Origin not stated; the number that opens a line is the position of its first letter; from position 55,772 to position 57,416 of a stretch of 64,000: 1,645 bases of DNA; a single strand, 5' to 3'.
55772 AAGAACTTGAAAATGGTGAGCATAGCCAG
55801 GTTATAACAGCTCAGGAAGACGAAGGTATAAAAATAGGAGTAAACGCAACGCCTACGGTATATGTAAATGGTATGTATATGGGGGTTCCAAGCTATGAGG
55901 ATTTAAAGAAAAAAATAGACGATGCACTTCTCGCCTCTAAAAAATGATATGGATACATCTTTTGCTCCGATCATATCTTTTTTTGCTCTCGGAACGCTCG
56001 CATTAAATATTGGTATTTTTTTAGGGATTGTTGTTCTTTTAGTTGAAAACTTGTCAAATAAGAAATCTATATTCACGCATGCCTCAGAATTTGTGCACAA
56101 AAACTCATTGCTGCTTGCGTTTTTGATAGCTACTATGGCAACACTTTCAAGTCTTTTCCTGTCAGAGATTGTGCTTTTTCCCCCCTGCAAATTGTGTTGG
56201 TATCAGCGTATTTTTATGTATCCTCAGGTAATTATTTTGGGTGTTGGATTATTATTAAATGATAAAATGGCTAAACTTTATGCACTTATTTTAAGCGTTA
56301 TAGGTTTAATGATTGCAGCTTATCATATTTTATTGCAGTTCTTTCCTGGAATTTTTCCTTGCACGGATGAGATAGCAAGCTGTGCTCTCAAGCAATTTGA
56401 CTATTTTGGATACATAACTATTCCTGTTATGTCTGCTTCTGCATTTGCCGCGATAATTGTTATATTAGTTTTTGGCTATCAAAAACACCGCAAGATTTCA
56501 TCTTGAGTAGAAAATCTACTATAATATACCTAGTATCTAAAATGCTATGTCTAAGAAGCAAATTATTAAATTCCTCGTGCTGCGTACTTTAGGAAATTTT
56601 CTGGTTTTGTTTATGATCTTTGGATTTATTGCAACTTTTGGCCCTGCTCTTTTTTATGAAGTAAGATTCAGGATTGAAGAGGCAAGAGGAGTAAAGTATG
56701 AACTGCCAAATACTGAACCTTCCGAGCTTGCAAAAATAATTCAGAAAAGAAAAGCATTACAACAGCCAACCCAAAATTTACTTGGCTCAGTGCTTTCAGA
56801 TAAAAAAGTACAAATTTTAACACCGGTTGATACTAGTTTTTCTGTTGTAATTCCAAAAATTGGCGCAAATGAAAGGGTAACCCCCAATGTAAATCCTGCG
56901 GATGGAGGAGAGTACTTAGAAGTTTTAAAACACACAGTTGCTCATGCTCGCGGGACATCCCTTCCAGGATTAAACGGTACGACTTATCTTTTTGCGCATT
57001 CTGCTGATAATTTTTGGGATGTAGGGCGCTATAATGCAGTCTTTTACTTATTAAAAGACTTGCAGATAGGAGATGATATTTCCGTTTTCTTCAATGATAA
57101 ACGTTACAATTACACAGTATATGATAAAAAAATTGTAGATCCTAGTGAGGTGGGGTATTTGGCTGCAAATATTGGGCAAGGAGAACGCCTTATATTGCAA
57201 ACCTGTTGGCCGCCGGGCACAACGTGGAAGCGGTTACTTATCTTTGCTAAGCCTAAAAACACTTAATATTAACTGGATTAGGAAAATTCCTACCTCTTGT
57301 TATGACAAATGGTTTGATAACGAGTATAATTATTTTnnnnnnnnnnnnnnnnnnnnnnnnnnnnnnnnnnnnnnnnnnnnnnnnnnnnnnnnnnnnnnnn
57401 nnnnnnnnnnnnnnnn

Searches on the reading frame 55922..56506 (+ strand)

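Call 16: search_protein_families(library=pfam, proteins=[window:55922-56506:+], max_evalue=0.01)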
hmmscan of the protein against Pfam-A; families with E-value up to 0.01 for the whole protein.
window:55922-56506:+ (194 aa): 1 family
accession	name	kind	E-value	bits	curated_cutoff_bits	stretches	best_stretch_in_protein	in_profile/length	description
PF02600.21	DsbB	-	9.7e-12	45.9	22.1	1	61-183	3-146/148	Disulfide bond formation protein DsbB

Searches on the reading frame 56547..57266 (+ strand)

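Call 16: search_protein_families(library=pfam, proteins=[window:56547-57266:+], max_evalue=0.01)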
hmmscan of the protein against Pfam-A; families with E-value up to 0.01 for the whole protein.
window:56547-57266:+ (239 aa): 1 family
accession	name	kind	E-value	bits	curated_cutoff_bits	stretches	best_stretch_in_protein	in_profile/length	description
PF04203.18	Sortase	-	1.2e-18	67.5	26.6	1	101-236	2-124/125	Sortase domain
